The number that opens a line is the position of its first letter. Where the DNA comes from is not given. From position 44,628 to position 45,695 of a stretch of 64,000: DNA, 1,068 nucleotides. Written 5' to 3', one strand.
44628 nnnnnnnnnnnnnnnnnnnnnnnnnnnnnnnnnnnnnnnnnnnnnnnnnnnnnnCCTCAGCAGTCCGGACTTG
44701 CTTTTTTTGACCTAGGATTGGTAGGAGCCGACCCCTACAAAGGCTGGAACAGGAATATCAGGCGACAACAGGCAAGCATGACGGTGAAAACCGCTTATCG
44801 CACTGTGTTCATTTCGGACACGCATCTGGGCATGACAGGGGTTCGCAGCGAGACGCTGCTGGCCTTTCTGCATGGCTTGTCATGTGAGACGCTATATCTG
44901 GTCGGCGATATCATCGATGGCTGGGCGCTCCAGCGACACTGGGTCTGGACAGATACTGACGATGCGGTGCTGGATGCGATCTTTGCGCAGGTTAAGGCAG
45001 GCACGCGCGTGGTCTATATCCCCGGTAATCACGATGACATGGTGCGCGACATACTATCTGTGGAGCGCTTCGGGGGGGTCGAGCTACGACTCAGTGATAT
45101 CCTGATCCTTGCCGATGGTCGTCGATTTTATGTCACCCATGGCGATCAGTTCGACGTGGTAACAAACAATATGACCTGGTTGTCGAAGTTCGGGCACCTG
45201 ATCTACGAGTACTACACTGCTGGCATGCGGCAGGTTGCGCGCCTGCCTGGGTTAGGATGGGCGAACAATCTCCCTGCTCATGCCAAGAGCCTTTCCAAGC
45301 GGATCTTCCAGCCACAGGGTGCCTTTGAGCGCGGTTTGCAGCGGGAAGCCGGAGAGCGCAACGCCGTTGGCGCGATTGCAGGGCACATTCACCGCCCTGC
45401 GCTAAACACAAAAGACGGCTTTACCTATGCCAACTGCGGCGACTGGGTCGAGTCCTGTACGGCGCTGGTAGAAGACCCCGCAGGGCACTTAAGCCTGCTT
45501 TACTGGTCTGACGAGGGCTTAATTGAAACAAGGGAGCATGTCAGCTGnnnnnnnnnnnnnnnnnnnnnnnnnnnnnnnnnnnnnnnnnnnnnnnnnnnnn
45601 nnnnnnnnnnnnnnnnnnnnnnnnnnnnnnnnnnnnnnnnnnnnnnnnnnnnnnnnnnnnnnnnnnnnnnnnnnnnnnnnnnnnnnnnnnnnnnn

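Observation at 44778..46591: Translationally coupled LpxH-like metallophosphoesterase and GT4 glycosyltransferase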

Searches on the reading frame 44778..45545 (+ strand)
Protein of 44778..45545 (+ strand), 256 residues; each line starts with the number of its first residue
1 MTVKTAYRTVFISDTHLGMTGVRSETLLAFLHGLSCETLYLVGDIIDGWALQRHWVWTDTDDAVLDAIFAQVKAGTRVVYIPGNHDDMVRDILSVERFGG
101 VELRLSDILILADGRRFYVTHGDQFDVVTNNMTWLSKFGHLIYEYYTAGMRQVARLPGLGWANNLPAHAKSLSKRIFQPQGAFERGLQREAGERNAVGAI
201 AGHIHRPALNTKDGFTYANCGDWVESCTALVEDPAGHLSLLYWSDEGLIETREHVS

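Call 3: search_protein_families(library=pfam, proteins=[window:44778-45545:+], max_evalue=0.01)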
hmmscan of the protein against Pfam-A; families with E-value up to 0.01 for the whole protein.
window:44778-45545:+ (256 aa): 2 families
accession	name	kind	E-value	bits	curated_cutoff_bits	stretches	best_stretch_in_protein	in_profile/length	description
PF00149.33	Metallophos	-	2.4e-09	38.3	21.5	1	8-137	2-142/191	Calcineurin-like phosphoesterase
PF12850.12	Metallophos_2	-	7.4e-09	36.2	27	1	10-126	4-91/154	Calcineurin-like phosphoesterase superfamily domain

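Call 4: search_protein_families(library=ncbifam, proteins=[window:44778-45545:+], max_evalue=0.01)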
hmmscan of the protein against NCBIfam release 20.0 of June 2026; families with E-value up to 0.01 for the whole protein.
window:44778-45545:+ (256 aa): 5 families
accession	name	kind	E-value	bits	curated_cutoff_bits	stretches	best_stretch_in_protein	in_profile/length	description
NF003743.0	PRK05340.1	equivalog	6.5e-09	35.3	134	1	8-225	3-222/242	UDP-2,3-diacylglucosamine diphosphatase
TIGR01854.1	lipid_A_lpxH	equivalog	8.6e-09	35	190.35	1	9-232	1-226/231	UDP-2,3-diacylglucosamine diphosphatase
NF003118.0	PRK04036.1-3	equivalog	0.00018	20.6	445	1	5-90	224-322/481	DNA-directed DNA polymerase II small subunit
TIGR04123.1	P_estr_lig_assc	hypoth_equivalog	0.0002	20.9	150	0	26-89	55-111/207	ligase-associated DNA damage response endonuclease PdeM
NF006988.0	PRK09453.1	equivalog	0.0011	18.9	117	0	9-126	3-109/183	phosphodiesterase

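Call 5: find_homologous_proteins(query=window:44778-45545:+)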
Query window:44778-45545:+ (256 aa): 7999 proteins with E <= 0.001 among 8000 candidates; the best 120 are listed.
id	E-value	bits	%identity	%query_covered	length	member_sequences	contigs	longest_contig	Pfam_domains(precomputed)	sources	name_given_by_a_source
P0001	3.2e-173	592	100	100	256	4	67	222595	PF12850.13,PF00149.34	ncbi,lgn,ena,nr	ncbi:MAG: UDP-2,3-diacylglucosamine hydrolase [Kiloniella sp.]|nr:UDP-2,3-diacylglucosamine hydrolas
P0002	2.7e-150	517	87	100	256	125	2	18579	PF12850.13,PF00149.34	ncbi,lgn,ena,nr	ncbi:MAG: UDP-2,3-diacylglucosamine diphosphatase [Pseudomonadota bacterium]|nr:UDP-2,3-diacylglucos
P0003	7.0e-133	460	77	100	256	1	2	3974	PF12850.13,PF00149.34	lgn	-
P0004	3.9e-132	458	76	100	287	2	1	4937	PF12850.13,PF00149.34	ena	-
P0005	4.2e-132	457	75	100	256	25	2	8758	PF12850.13,PF00149.34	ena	-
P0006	4.5e-132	457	76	100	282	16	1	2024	PF12850.13,PF00149.34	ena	-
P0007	4.6e-132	457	76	100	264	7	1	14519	PF12850.13,PF00149.34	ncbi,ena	ncbi:MAG: UDP-2,3-diacylglucosamine diphosphatase [Alphaproteobacteria bacterium]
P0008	7.3e-132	457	77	100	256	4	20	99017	PF12850.13,PF00149.34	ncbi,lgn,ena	ncbi:MAG: UDP-2,3-diacylglucosamine diphosphatase [Alphaproteobacteria bacterium]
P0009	7.3e-130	450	77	100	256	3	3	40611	PF12850.13,PF00149.34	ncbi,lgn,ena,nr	ncbi:MAG: UDP-2,3-diacylglucosamine diphosphatase [Alphaproteobacteria bacterium TMED89]|nr:UDP-2,3-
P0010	8.7e-130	450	76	100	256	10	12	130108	PF12850.13,PF00149.34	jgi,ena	-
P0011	6.7e-129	447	75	100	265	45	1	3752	PF12850.13,PF00149.34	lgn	-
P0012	1.2e-128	446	73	100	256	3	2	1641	PF12850.13,PF00149.34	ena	-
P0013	3.4e-64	235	46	93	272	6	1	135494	PF12850.13,PF00149.34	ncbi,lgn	-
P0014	1.1e-62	230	48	92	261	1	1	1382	PF12850.13,PF00149.34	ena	-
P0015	2.5e-61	225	47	95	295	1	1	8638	PF12850.13,PF00149.34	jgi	jgi:UDP-2,3-diacylglucosamine pyrophosphatase LpxH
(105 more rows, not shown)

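Call 17: find_related_loci(query=A1, collection=genome_contigs, flank=6000)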
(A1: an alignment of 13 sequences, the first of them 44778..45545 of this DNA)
Query A1 (256 aa) in genome_contigs; peptide patterns used: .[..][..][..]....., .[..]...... (x = any residue, [..] = any of these).
600 stretches matched a pattern (row limit reached: there are more); 574 encode a relative of the query (tblastn E <= 1e-3); the best 80 are kept; 80 distinct loci.
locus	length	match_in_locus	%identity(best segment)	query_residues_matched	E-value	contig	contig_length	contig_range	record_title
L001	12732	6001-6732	45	4-246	2e-61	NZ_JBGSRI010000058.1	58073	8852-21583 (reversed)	MAG: Sphingorhabdus sp. isolate JTS-AC354 k141_1746398, whole genome shotgun sequence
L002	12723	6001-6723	46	4-243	1e-60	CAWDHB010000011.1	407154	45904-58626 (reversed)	MAG: uncultured Alphaproteobacteria bacterium isolate MFD04651.bin.2.90 genome assembly, contig: contig_9146, whole geno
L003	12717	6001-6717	45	8-245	3e-60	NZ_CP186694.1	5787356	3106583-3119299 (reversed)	Roseateles sp. MS654 chromosome, complete genome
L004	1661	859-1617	42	4-255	3e-62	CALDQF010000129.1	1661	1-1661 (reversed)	MAG TPA_asm: uncultured Phycisphaera sp. isolate ERR599050_bin.6_CONCOCT_v1.1_MAG genome assembly, contig: ERZ840860.151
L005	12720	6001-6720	44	7-245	8e-60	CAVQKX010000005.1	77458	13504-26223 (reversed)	MAG: uncultured Alphaproteobacteria bacterium isolate MFD00031.bin.2.144 genome assembly, contig: contig_46400, whole ge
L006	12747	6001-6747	45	4-251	1e-59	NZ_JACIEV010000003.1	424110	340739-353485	Sphingomonas jinjuensis strain YC6723 Ga0373323_03, whole genome shotgun sequence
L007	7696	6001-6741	43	6-251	2e-59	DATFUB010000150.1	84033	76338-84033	MAG TPA_asm: Sphingomicrobium sp. isolate SMAG_U9426 k141_1520244, whole genome shotgun sequence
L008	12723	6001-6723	44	7-246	4e-59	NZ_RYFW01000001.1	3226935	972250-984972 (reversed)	Peristeroidobacter agariperforans strain KA5-B Scaffold1_1, whole genome shotgun sequence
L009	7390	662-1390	43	7-248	3e-59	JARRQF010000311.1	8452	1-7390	MAG: Candidatus Thiodiazotropha sp. isolate Spart_195_MAG scaffold_6448, whole genome shotgun sequence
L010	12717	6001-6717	45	7-244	3e-59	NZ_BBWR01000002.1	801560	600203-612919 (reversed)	Aureimonas frigidaquae strain JCM 14755, whole genome shotgun sequence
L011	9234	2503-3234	45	4-246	6e-59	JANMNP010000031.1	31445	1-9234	MAG: Novosphingobium sp. isolate OTE_58_metabat_312 OTE_58_k141_6447530, whole genome shotgun sequence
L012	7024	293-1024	43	4-246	7e-59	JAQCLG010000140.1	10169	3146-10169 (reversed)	MAG: Proteobacteria bacterium isolate casp40-mb.99 NODE_15537_length_10169_cov_0.103078, whole genome shotgun sequence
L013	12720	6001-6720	43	7-245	1e-58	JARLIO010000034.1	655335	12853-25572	MAG: Azospirillaceae bacterium isolate MAG_BA399 MetaBAT2_Bin_399_Anoxic_k141_644197, whole genome shotgun sequence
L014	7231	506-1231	41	5-245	1e-58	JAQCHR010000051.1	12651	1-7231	MAG: Proteobacteria bacterium isolate casp40-mb.248 NODE_11732_length_12651_cov_0.060150, whole genome shotgun sequence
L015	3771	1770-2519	43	1-245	8e-59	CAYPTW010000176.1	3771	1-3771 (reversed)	MAG TPA_asm: uncultured Thioalkalivibrio sp. isolate binchicken_co405_156 genome assembly, contig: NODE_37696_length_377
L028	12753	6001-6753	41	7-256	2e-57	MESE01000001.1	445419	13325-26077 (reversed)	MAG: Burkholderiales bacterium RIFCSPLOWO2_02_FULL_57_36 rifcsplowo2_02_scaffold_1, whole genome shotgun sequence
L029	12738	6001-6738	42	1-245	2e-57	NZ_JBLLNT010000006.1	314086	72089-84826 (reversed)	MAG: Thalassospira sp. isolate amkv27 tig00000524, whole genome shotgun sequence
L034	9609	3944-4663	45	7-245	4e-57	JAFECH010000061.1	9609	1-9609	MAG: Proteobacteria bacterium isolate SZAS-19 LIN-379__61__length-9609, whole genome shotgun sequence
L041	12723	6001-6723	43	4-243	6e-57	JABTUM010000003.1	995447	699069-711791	MAG: Planctomycetota bacterium isolate H5_PLA8 seq003, whole genome shotgun sequence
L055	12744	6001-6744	43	1-247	4e-56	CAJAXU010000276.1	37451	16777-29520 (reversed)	MAG: uncultured beta proteobacterium isolate Loc090519-6m_bin-0982 genome assembly, contig: bin-0982:276/741, whole geno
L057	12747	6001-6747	40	7-254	3e-56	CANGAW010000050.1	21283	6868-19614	MAG: Burkholderiales bacterium isolate Jr-25may17-4 genome assembly, contig: Jr-25may17-C2660, whole genome shotgun sequ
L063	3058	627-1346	40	7-245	2e-56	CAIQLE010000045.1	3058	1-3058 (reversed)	uncultured bacterium isolate MJ111018B_bin-0900 genome assembly, contig: bin-0900:045/413, whole genome shotgun sequence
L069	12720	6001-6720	39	7-245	6e-56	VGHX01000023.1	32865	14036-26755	MAG: Betaproteobacteria bacterium isolate K_Offshore_40m_mx_035 K_Offshore_40m_mx_035_Ga0194133_10002018, whole genome s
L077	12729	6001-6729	41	2-243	1e-55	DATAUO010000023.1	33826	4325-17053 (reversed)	MAG TPA_asm: Steroidobacteraceae bacterium isolate SMAG_U5574 k141_949009, whole genome shotgun sequence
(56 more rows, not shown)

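Call 19: search_solved_structures(query=window:44778-45545:+, max_evalue=0.01, show_alignments=2)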
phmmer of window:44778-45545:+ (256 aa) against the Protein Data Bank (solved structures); distinct sequences matched with E-value up to 0.01: 6.
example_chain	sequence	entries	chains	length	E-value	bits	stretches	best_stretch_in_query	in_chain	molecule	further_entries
5k8k_A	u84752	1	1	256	3.1e-07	33.3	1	9-248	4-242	UDP-2,3-diacylglucosamine hydrolase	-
6ph9_A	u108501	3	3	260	5.1e-05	26.1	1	8-210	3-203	UDP-2,3-diacylglucosamine hydrolase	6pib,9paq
8qk2_A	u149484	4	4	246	5.1e-05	26.1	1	9-210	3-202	UDP-2,3-diacylglucosamine hydrolase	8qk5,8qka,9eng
6pj3_A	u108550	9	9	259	5.1e-05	26.1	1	9-209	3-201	UDP-2,3-diacylglucosamine hydrolase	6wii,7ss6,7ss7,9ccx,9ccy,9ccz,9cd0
5wly_A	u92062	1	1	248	0.00086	22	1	9-209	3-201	UDP-2,3-diacylglucosamine hydrolase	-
8s7f_A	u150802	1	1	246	0.0031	20.2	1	9-126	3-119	UDP-2,3-diacylglucosamine hydrolase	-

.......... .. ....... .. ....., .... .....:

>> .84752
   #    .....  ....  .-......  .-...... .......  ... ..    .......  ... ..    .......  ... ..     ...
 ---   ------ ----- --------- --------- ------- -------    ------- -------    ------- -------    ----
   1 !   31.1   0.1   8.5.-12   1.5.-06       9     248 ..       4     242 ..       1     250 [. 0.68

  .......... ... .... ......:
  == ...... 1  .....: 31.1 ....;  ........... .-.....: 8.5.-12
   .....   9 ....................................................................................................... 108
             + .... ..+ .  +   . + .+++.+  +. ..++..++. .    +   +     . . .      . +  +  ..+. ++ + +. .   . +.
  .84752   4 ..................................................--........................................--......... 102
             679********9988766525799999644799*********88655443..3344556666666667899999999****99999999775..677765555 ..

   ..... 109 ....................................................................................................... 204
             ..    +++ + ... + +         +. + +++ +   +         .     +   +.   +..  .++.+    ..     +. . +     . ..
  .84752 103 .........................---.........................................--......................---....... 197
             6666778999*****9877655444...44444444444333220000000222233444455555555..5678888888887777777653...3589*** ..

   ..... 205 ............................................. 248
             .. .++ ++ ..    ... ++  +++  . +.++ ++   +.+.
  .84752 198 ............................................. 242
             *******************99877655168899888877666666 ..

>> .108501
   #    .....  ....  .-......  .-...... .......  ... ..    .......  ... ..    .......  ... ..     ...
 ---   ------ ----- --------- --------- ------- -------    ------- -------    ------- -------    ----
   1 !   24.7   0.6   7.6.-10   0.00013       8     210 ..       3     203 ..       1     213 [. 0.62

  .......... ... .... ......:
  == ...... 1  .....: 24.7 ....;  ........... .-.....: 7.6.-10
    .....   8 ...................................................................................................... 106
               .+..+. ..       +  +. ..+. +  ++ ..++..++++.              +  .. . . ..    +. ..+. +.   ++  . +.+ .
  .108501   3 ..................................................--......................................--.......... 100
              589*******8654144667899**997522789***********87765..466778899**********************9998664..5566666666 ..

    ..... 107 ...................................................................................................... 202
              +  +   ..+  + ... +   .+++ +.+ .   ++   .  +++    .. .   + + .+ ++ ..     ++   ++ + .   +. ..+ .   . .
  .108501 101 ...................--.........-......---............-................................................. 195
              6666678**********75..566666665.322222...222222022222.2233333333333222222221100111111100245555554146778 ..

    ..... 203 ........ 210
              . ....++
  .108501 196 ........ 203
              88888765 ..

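Call 36: list_cluster_members(proteins=[window:44778-45545:+, window:45548-46588:+, L029:6906-8048:+, P0129, P0145, P0167, P0226, P0138, P0127, P0123])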
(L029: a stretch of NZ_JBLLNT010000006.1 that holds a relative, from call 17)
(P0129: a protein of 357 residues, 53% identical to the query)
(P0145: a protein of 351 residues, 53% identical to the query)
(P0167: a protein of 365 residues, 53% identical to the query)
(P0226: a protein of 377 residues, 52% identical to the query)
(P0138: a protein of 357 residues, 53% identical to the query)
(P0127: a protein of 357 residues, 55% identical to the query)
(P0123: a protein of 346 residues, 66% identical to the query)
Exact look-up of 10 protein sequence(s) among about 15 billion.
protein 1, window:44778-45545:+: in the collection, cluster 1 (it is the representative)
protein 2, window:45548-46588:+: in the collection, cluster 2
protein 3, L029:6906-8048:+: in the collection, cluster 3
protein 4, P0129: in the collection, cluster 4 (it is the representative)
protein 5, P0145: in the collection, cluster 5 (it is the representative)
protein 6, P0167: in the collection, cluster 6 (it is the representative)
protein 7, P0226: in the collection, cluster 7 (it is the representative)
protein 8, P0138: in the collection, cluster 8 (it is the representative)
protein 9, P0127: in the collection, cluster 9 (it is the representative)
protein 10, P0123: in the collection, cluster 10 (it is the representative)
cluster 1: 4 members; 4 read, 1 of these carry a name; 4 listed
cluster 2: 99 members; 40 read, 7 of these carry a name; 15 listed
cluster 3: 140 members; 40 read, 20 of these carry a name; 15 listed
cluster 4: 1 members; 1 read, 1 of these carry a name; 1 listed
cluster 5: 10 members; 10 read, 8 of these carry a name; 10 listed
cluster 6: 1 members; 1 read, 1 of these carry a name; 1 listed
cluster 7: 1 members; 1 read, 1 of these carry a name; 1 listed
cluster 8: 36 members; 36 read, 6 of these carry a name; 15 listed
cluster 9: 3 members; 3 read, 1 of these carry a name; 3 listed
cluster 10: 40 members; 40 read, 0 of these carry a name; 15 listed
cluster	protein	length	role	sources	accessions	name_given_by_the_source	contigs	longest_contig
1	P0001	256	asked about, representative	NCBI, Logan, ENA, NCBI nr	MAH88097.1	MAG: UDP-2,3-diacylglucosamine hydrolase [Kiloniella sp.] | UDP-2,3-diacylglucosamine hydrolase [Kiloniella sp.]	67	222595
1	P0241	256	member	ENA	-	-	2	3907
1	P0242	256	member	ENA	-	-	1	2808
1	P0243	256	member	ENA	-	-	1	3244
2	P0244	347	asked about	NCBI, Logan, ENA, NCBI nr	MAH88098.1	MAG: alpha-mannosyltransferase [Kiloniella sp.] | alpha-mannosyltransferase [Kiloniella sp.]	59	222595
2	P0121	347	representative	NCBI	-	-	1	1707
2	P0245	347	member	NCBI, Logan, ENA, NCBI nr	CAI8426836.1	MAG: GDP-mannose-dependent alpha-mannosyltransferase [Rhodospirillaceae bacterium]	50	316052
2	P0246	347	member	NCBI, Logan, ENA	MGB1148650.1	MAG: glycosyltransferase family 4 protein [Alphaproteobacteria bacterium]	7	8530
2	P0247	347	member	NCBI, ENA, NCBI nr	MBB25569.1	MAG: alpha-mannosyltransferase [Geminicoccus sp.] | alpha-mannosyltransferase [Geminicoccus sp.]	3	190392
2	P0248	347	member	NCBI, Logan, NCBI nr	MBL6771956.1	MAG: glycosyltransferase family 1 protein [Alphaproteobacteria bacterium] | glycosyltransferase family 1 protein [Alphaproteobacteria bacterium]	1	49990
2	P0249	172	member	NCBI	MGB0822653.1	MAG: glycosyltransferase, partial [Alphaproteobacteria bacterium]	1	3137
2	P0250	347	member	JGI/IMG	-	glycosyltransferase involved in cell wall biosynthesis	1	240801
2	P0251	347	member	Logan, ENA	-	-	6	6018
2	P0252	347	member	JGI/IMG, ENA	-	-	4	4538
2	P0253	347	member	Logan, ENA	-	-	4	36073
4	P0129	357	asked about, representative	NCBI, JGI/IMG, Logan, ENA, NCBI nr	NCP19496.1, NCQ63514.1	MAG: glycosyltransferase family 1 protein [Erythrobacter sp.] | glycosyltransferase family 1 protein [Erythrobacter sp.]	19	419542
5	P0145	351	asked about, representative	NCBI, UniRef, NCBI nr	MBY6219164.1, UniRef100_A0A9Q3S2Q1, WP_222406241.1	glycosyltransferase family 1 protein [Qipengyuania aquimaris] | Glycosyltransferase family 1 protein n=2 Tax=Qipengyuania aquimaris TaxID=255984 ...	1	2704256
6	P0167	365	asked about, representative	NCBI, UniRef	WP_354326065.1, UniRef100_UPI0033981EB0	glycosyltransferase family 4 protein [Porphyrobacter sp. MBR-155] | glycosyltransferase family 4 protein n=1 Tax=Porphyrobacter sp. MBR-155 TaxID=3156464 ...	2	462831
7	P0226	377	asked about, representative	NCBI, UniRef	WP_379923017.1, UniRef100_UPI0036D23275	glycosyltransferase family 4 protein [Erythrobacter sp. R86502] | glycosyltransferase family 4 protein n=1 Tax=Erythrobacter sp. R86502 TaxID=3093846 ...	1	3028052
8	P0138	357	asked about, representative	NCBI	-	-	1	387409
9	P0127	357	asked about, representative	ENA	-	-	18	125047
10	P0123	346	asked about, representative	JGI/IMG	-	-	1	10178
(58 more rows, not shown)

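Call 42: find_encoding_contigs(protein=P0002, flank=4000, max_places=2)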
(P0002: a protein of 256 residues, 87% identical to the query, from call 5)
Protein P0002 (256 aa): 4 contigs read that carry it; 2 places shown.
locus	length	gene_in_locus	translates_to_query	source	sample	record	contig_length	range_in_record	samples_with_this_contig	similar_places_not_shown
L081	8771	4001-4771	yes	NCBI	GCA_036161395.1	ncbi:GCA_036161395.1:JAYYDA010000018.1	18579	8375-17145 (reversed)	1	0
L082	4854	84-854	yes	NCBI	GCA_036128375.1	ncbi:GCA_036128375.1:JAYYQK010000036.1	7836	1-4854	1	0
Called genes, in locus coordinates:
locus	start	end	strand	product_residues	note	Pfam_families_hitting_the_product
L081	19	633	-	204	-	PF00545:Ribonuclease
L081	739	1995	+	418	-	PF01960:ArgJ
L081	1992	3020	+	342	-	PF13302:Acetyltransf_3, PF00583:Acetyltransf_1, PF00293:NUDIX, PF14815:NUDIX_4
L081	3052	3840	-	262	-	PF03328:HpcH_HpaI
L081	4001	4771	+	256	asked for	PF00149:Metallophos, PF12850:Metallophos_2 (faint)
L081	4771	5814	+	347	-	PF13439:Glyco_transf_4, PF13579:Glyco_trans_4_4, PF00534:Glycos_transf_1, PF13692:Glyco_trans_1_4, PF20706:GT4-conflict (weak)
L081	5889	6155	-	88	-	PF13773:DUF4170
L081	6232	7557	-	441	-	PF00463:ICL, PF13714:PEP_mutase, PF00463:ICL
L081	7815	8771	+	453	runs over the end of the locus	PF01381:HTH_3, PF12844:HTH_19, PF13443:HTH_26 (weak), PF13560:HTH_31, PF06114:Peptidase_M78, PF09856:ScfRs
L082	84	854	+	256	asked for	PF00149:Metallophos, PF12850:Metallophos_2 (faint)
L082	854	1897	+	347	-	PF13439:Glyco_transf_4, PF13579:Glyco_trans_4_4, PF00534:Glycos_transf_1, PF13692:Glyco_trans_1_4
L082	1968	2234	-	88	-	PF13773:DUF4170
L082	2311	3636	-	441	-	PF00463:ICL, PF13714:PEP_mutase, PF00463:ICL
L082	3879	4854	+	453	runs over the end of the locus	PF01381:HTH_3, PF12844:HTH_19, PF13443:HTH_26 (weak), PF13560:HTH_31, PF06114:Peptidase_M78, PF09856:ScfRs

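Call 43: find_encoding_contigs(protein=P0008, flank=4000, max_places=2)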
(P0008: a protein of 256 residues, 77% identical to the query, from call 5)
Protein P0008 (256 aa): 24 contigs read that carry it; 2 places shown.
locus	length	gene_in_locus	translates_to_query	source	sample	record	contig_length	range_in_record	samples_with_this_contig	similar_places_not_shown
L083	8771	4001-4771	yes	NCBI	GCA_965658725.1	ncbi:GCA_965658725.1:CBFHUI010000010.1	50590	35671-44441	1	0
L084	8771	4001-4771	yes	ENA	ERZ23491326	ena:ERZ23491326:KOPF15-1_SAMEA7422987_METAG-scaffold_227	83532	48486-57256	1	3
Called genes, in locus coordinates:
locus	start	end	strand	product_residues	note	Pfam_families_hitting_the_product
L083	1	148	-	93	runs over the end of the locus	PF01337:Barstar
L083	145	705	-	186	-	PF00545:Ribonuclease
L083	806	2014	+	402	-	PF01960:ArgJ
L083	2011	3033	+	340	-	PF13302:Acetyltransf_3, PF00583:Acetyltransf_1, PF00293:NUDIX, PF14815:NUDIX_4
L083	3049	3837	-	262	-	PF03328:HpcH_HpaI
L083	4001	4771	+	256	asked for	PF00149:Metallophos, PF12850:Metallophos_2 (faint)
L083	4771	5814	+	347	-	PF13439:Glyco_transf_4, PF13579:Glyco_trans_4_4, PF00534:Glycos_transf_1, PF13692:Glyco_trans_1_4, PF20706:GT4-conflict (weak)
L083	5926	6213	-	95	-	PF13773:DUF4170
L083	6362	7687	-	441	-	PF00463:ICL, PF13714:PEP_mutase, PF00463:ICL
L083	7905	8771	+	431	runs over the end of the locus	PF01381:HTH_3 (weak), PF06114:Peptidase_M78, PF09856:ScfRs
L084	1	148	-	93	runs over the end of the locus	PF01337:Barstar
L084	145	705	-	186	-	PF00545:Ribonuclease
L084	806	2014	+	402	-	PF01960:ArgJ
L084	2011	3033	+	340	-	PF13302:Acetyltransf_3, PF00583:Acetyltransf_1, PF00293:NUDIX, PF14815:NUDIX_4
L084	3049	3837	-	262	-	PF03328:HpcH_HpaI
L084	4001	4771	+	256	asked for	PF00149:Metallophos, PF12850:Metallophos_2 (faint)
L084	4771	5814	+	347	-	PF13439:Glyco_transf_4, PF13579:Glyco_trans_4_4, PF00534:Glycos_transf_1, PF13692:Glyco_trans_1_4, PF20706:GT4-conflict (weak)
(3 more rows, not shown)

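Call 44: find_encoding_contigs(protein=P0010, flank=4000, max_places=2)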
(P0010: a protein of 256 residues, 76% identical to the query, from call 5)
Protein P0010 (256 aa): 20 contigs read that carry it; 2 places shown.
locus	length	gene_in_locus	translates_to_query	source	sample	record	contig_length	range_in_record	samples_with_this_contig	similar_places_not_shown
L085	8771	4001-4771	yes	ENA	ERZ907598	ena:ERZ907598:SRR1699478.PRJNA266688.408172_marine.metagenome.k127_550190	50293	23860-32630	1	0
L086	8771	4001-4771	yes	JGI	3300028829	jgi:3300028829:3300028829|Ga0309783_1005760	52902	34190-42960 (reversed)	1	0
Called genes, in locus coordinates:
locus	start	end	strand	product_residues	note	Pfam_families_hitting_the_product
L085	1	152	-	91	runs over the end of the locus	PF01337:Barstar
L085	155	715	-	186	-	PF00545:Ribonuclease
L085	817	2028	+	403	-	PF01960:ArgJ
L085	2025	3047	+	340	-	PF13302:Acetyltransf_3, PF00583:Acetyltransf_1, PF00293:NUDIX, PF14815:NUDIX_4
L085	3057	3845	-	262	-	PF03328:HpcH_HpaI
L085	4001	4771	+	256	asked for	PF00149:Metallophos, PF12850:Metallophos_2 (faint)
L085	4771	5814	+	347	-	PF13439:Glyco_transf_4, PF13579:Glyco_trans_4_4, PF00534:Glycos_transf_1, PF13692:Glyco_trans_1_4, PF20706:GT4-conflict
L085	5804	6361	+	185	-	PF13778:DUF4174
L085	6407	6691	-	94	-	PF13773:DUF4170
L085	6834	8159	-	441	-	PF00463:ICL, PF13714:PEP_mutase, PF00463:ICL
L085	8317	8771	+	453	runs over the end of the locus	PF01381:HTH_3, PF12844:HTH_19, PF13443:HTH_26 (weak), PF13560:HTH_31, PF06114:Peptidase_M78, PF09856:ScfRs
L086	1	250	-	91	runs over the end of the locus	PF01337:Barstar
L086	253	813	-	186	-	PF00545:Ribonuclease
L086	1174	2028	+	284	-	PF01960:ArgJ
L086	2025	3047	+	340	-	PF13302:Acetyltransf_3, PF00583:Acetyltransf_1, PF00293:NUDIX, PF14815:NUDIX_4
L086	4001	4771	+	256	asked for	PF00149:Metallophos, PF12850:Metallophos_2 (faint)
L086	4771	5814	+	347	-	PF13439:Glyco_transf_4, PF13579:Glyco_trans_4_4, PF00534:Glycos_transf_1, PF13692:Glyco_trans_1_4, PF20706:GT4-conflict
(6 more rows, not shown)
